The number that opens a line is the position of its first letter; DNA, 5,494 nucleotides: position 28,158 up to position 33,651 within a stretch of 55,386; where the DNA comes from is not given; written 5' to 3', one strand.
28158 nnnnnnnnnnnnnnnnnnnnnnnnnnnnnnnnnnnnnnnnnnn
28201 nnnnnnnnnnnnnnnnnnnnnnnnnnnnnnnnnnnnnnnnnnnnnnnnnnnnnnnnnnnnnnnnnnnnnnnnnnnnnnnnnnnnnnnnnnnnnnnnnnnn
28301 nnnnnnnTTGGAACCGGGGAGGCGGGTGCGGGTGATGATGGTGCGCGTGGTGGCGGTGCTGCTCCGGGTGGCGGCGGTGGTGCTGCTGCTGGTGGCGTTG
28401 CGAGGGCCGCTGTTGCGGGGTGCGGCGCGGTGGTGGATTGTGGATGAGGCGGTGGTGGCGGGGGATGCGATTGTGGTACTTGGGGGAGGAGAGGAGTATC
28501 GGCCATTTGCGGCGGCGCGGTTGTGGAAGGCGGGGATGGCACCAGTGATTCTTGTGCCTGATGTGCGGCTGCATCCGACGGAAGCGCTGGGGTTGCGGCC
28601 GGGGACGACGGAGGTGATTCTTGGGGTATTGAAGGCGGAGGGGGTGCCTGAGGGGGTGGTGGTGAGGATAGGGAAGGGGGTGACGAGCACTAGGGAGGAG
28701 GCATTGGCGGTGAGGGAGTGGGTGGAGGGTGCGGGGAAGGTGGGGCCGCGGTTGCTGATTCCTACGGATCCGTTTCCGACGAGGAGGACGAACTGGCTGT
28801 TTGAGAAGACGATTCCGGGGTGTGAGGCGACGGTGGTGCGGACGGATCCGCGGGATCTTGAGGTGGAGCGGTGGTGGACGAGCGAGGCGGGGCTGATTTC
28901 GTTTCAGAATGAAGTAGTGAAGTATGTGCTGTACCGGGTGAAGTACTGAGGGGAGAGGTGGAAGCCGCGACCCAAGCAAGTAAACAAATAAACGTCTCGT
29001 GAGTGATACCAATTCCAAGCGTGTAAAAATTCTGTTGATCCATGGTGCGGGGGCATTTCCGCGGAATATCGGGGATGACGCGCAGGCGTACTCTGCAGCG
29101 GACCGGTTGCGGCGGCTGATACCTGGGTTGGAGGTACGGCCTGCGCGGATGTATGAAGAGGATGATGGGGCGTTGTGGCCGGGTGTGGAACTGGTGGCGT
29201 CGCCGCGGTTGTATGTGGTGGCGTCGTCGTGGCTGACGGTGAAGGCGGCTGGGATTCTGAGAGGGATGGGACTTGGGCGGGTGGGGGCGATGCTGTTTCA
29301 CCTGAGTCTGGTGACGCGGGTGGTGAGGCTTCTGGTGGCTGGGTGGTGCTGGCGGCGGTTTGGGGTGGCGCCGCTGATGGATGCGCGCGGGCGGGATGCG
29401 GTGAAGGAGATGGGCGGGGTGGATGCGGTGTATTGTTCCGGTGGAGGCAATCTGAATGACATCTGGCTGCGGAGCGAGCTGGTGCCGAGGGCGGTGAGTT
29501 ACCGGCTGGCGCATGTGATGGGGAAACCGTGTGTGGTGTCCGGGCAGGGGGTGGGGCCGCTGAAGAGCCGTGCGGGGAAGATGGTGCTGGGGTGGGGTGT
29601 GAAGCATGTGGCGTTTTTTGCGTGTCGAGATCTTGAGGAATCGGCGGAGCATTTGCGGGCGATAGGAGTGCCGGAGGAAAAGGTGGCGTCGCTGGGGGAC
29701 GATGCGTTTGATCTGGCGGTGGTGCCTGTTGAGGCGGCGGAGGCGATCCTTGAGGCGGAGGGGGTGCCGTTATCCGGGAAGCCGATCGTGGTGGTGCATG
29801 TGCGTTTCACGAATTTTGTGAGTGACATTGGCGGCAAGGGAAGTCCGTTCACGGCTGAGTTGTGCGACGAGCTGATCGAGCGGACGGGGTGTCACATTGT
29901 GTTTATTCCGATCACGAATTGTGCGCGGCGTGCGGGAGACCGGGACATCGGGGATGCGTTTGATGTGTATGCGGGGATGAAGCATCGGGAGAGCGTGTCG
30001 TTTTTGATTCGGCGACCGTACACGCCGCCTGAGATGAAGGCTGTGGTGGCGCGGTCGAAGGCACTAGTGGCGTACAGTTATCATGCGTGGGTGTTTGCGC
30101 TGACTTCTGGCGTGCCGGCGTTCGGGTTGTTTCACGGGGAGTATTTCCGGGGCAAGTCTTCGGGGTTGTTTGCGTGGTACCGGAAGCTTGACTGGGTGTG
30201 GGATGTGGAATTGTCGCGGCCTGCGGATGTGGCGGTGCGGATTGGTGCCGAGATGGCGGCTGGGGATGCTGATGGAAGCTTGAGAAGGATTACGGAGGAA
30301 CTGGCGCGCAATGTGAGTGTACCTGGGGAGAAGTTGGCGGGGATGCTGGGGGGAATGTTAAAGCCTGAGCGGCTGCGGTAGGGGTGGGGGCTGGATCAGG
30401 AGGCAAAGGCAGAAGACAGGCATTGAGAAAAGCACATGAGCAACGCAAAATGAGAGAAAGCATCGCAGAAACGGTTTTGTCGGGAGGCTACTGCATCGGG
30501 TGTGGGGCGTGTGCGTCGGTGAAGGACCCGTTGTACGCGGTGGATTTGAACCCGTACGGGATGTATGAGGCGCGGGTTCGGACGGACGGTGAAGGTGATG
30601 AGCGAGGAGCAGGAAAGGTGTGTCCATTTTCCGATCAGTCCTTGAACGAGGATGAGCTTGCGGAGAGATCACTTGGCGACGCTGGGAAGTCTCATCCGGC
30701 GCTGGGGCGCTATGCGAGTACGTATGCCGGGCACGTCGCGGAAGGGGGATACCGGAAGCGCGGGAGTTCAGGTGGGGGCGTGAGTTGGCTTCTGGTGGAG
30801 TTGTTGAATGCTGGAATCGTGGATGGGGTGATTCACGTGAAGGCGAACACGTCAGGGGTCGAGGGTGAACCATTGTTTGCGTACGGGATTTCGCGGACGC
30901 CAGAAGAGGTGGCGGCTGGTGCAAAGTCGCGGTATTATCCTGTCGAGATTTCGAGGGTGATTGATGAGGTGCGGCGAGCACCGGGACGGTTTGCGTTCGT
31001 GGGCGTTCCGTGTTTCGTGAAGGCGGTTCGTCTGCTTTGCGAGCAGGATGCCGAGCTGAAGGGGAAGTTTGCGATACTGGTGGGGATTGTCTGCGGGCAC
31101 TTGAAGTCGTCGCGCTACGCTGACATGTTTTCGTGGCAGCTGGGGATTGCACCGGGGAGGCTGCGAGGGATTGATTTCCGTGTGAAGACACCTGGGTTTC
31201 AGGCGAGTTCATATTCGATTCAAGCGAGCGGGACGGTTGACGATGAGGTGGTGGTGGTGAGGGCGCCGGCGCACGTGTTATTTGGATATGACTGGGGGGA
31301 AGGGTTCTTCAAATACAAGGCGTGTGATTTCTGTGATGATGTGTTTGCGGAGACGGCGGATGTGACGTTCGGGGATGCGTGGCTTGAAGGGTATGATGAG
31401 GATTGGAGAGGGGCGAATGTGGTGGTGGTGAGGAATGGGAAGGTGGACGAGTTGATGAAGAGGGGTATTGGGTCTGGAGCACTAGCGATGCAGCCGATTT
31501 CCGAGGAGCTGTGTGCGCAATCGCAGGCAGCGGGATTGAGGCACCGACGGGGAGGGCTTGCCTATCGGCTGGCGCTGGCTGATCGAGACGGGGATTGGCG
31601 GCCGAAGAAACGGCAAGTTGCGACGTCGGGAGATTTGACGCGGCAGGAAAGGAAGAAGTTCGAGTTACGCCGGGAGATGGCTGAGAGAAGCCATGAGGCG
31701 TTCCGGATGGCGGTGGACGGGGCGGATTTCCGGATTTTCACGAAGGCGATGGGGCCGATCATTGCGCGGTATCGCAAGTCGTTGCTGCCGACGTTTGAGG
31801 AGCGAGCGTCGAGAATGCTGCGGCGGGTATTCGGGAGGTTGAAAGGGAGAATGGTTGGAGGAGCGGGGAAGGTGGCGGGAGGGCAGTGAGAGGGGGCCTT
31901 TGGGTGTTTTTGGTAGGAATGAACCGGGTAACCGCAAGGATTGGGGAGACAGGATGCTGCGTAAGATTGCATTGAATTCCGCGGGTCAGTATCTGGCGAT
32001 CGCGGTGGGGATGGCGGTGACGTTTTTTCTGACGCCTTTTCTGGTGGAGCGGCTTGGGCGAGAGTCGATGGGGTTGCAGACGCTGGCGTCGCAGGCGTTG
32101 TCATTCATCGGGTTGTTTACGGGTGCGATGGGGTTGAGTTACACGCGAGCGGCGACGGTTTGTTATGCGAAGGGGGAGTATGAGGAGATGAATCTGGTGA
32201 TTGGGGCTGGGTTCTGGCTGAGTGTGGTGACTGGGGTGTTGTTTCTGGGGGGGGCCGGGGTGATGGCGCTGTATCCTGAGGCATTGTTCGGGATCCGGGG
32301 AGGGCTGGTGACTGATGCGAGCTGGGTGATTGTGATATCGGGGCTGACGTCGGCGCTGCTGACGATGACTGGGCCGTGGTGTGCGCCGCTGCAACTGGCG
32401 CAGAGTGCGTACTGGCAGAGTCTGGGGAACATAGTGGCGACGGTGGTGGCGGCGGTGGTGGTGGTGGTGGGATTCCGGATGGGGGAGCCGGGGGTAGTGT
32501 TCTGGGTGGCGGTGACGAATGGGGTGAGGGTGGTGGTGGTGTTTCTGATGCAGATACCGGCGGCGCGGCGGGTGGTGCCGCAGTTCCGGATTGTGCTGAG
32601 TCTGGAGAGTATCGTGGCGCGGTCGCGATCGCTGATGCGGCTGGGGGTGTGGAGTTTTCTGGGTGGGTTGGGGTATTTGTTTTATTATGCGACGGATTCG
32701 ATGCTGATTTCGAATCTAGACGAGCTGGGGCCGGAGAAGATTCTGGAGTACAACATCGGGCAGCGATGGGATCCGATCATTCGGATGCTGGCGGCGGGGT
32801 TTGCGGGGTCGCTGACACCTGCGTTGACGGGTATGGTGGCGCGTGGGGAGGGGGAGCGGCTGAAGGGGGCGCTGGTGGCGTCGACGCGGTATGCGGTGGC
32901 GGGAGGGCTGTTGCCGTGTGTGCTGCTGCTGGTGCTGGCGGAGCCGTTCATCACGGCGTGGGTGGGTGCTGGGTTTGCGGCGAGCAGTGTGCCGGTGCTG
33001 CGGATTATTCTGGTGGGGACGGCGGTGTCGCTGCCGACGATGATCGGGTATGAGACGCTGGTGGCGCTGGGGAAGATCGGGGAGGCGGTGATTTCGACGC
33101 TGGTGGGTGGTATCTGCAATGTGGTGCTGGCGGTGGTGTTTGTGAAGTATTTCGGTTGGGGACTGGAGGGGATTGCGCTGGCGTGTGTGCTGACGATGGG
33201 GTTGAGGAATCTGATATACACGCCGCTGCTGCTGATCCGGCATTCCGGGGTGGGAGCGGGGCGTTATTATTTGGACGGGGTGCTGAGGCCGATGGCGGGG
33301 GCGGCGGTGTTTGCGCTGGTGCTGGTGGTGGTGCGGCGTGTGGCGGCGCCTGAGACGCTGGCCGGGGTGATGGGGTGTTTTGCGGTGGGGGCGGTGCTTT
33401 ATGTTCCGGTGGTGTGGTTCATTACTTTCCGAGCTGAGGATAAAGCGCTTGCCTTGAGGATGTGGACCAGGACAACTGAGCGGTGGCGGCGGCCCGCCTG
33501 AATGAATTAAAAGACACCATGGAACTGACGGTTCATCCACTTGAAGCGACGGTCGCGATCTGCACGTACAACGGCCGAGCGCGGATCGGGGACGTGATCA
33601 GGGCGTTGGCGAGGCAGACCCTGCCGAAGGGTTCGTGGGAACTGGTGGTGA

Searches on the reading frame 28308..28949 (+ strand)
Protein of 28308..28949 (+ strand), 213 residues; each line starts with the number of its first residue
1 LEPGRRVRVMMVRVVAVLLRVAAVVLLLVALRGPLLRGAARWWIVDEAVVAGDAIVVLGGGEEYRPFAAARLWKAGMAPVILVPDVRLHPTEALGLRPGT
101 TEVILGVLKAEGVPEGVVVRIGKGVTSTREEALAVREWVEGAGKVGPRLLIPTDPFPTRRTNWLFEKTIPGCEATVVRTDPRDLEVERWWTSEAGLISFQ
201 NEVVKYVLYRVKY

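Call 7: search_protein_families(library=pfam, proteins=[window:28308-28949:+])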
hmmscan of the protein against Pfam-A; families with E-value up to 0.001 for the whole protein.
window:28308-28949:+ (213 aa): 1 family
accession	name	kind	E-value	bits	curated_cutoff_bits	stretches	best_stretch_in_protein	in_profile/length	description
PF02698.23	DUF218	-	2.4e-10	40.9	27.6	1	53-179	1-109/133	DUF218 domain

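Call 15: find_related_loci(query=window:28335-28946:+, collection=genome_contigs, flank=10000)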
Query window:28335-28946:+ (204 aa) in genome_contigs; peptide patterns used: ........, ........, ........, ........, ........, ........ (x = any residue, [..] = any of these).
174 stretches matched a pattern; 11 encode a relative of the query (tblastn E <= 1e-3); 11 distinct loci.
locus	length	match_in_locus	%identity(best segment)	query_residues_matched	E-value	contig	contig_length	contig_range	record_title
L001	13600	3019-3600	81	17-204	1e-99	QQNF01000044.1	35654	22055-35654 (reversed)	MAG: Verrucomicrobia bacterium isolate V1-33 Ga0133913_10004449, whole genome shotgun sequence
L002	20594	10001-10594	76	8-204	5e-90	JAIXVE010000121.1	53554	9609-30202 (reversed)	MAG: Verrucomicrobiaceae bacterium isolate D1_MAG_00053 pond_D1_MAG_00053_000000000003, whole genome shotgun sequence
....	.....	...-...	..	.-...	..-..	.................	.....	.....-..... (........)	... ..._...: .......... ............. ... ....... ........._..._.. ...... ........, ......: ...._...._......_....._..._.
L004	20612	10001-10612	40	1-204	9e-41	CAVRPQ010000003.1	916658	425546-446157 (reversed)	MAG: uncultured bacterium isolate MFD03044.bin.1.155 genome assembly, contig: contig_17507, whole genome shotgun sequenc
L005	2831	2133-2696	42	18-204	4e-40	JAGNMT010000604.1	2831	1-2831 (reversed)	MAG: Verrucomicrobiales bacterium isolate Go_SlAct_bin_210 Go_SlAct_312629_length_2831_cov_3.900518, whole genome shotgu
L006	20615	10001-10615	41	4-204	4e-39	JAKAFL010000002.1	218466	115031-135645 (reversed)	MAG: bacterium isolate WY1.bin93 NODE_57_length_218466_cov_3.523759, whole genome shotgun sequence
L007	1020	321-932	39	1-204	1e-40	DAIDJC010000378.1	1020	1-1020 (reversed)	MAG TPA_asm: Limisphaerales bacterium isolate clean1975 NODE_378_length_1020_cov_1.656416, whole genome shotgun sequence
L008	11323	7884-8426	44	23-204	2e-36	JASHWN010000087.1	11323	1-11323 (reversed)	MAG: Xanthobacteraceae bacterium isolate JOPF232 JOPF_N011_contig_8061, whole genome shotgun sequence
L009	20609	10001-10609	37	9-204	8e-36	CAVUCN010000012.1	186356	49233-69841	MAG: uncultured Alphaproteobacteria bacterium isolate MFD05513.bin.2.166 genome assembly, contig: contig_32667, whole ge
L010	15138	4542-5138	39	4-195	7e-35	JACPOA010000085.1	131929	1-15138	MAG: Hyphomicrobiales bacterium isolate NC_groundwater_589_Pr5_B-0.1um_64_27 alan_book_18_scaffold_80252, whole genome s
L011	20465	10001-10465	25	43-187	7e-7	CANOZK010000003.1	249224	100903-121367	MAG TPA_asm: uncultured Lachnospiraceae bacterium isolate SRR19759418_bin.37_metawrap_v1.3_MAG genome assembly, contig:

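Call 33: find_related_loci(query=A1, collection=genome_contigs, flank=10000)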
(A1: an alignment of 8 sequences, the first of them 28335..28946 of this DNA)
Query A1 (204 aa) in genome_contigs; peptide patterns used: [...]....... (x = any residue, [..] = any of these).
53 stretches matched a pattern; 19 encode a relative of the query (tblastn E <= 1e-3); 19 distinct loci.
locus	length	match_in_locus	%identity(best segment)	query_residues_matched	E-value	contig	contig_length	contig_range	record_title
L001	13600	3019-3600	81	17-204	2e-99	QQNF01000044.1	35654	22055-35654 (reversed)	MAG: Verrucomicrobia bacterium isolate V1-33 Ga0133913_10004449, whole genome shotgun sequence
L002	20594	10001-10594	76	8-204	9e-90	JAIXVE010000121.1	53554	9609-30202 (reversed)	MAG: Verrucomicrobiaceae bacterium isolate D1_MAG_00053 pond_D1_MAG_00053_000000000003, whole genome shotgun sequence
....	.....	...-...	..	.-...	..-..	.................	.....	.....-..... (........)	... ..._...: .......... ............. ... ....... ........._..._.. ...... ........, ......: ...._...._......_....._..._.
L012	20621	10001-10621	45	5-204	4e-49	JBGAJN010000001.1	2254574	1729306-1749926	MAG: Limisphaerales bacterium isolate MAG_AAO_H125.48 AAOH125-48_opera_contig_2, whole genome shotgun sequence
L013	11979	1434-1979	49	22-203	1e-47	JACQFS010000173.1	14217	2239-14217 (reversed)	MAG: Verrucomicrobia bacterium isolate NC_groundwater_1053_Pr1_S-0.65um_64_11 Montesol18_Sp65_coassembly_scaffold_107526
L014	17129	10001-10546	44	23-204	1e-42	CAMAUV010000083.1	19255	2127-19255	MAG: Akkermansia muciniphila isolate AH-24oct19-279 genome assembly, contig: AH-24oct19-C6310, whole genome shotgun sequ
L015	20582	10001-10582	40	12-204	8e-41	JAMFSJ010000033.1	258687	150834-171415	MAG: Methylacidimicrobium fagopyrum isolate NGEE_A_bin29 k127_732448, whole genome shotgun sequence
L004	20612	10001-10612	40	1-204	2e-40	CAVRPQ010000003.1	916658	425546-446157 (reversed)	MAG: uncultured bacterium isolate MFD03044.bin.1.155 genome assembly, contig: contig_17507, whole genome shotgun sequenc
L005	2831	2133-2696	42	18-204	7e-40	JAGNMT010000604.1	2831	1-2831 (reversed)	MAG: Verrucomicrobiales bacterium isolate Go_SlAct_bin_210 Go_SlAct_312629_length_2831_cov_3.900518, whole genome shotgu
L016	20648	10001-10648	41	22-204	7e-40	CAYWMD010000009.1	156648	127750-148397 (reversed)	MAG TPA_asm: uncultured Bifidobacteriaceae bacterium isolate SRP292972_co2_226 genome assembly, contig: NODE_74_length_1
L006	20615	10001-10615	41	4-204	8e-39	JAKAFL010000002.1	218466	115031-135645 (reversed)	MAG: bacterium isolate WY1.bin93 NODE_57_length_218466_cov_3.523759, whole genome shotgun sequence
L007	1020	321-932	39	1-204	2e-40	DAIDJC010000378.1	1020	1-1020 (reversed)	MAG TPA_asm: Limisphaerales bacterium isolate clean1975 NODE_378_length_1020_cov_1.656416, whole genome shotgun sequence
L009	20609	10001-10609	37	9-204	2e-35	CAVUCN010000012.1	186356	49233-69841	MAG: uncultured Alphaproteobacteria bacterium isolate MFD05513.bin.2.166 genome assembly, contig: contig_32667, whole ge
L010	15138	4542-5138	39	4-195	1e-34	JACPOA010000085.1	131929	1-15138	MAG: Hyphomicrobiales bacterium isolate NC_groundwater_589_Pr5_B-0.1um_64_27 alan_book_18_scaffold_80252, whole genome s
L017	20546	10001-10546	40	23-204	3e-34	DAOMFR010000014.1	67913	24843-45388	MAG TPA_asm: Blastocatellia bacterium isolate AMR_MDS_4997 NODE_103_length_67913_cov_12.918595, whole genome shotgun seq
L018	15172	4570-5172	38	4-203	5e-33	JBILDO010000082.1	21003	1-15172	MAG: Verrucomicrobiales bacterium isolate ME2016-07-20_3300033996_group7_bin174 Rohwer_bin2756_scaffold_1040_c1, whole g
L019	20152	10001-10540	40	25-203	2e-29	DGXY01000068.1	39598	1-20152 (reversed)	MAG TPA_asm: Akkermansiaceae bacterium UBA5020 UBA5020_contig_9168, whole genome shotgun sequence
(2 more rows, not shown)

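Call 79: search_protein_families(library=ncbifam, proteins=[L005:1348-1953:+, window:28335-28946:+], max_evalue=0.01)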
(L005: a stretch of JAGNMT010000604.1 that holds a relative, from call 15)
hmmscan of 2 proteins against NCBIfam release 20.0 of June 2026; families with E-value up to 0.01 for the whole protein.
L005:1348-1953:+ (202 aa): 1 family
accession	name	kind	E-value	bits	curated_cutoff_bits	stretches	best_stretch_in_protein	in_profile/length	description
NF047500.1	choline_R_CudC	equivalog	3.2e-08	33.6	218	1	29-134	15-122/171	choline uptake/conversion transcriptional regulator CudC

window:28335-28946:+ (204 aa): 0 families

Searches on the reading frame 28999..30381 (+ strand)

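Call 7: search_protein_families(library=pfam, proteins=[window:28999-30381:+])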
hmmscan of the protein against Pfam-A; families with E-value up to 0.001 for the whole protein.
window:28999-30381:+ (460 aa): 1 family
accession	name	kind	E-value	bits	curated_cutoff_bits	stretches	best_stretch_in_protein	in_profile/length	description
PF04230.19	PS_pyruv_trans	-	1.4e-23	84.7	25.3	1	23-377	1-276/280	Polysaccharide pyruvyl transferase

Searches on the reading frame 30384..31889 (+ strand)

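Call 7: search_protein_families(library=pfam, proteins=[window:30384-31889:+])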
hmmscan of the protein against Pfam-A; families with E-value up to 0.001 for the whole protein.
window:30384-31889:+ (501 aa): 2 families
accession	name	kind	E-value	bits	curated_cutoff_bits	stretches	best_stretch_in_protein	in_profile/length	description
PF04432.18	FrhB_FdhB_C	-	2.8e-28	99.1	23.3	1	202-374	3-149/150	Coenzyme F420 hydrogenase/dehydrogenase, beta subunit C terminus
PF04422.18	FrhB_FdhB_N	-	3.2e-18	66.1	22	1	114-193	2-77/78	Coenzyme F420 hydrogenase/dehydrogenase, beta subunit N-term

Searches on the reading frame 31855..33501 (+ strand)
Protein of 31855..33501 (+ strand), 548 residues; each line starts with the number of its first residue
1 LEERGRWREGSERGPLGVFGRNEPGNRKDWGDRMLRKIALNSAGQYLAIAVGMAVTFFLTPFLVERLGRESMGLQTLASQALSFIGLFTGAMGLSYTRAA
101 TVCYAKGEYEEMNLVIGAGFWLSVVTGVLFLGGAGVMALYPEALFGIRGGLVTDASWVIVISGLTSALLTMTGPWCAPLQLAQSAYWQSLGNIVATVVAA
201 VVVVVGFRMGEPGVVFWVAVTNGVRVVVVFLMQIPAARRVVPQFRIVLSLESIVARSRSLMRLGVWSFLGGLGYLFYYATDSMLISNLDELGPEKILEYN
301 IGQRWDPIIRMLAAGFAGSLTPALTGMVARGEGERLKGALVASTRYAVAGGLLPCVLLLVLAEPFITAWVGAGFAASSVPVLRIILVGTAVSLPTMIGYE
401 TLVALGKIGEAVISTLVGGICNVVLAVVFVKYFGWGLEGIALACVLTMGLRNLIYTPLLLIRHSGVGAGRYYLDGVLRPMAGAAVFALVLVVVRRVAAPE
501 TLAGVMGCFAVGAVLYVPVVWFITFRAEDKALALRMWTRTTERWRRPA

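Call 7: search_protein_families(library=pfam, proteins=[window:31855-33501:+])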
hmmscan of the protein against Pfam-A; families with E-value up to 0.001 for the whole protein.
window:31855-33501:+ (548 aa): 1 family
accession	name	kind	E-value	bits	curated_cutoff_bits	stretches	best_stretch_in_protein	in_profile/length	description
PF01554.23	MatE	-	7.7e-05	22.9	24.9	1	272-428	7-161/161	MatE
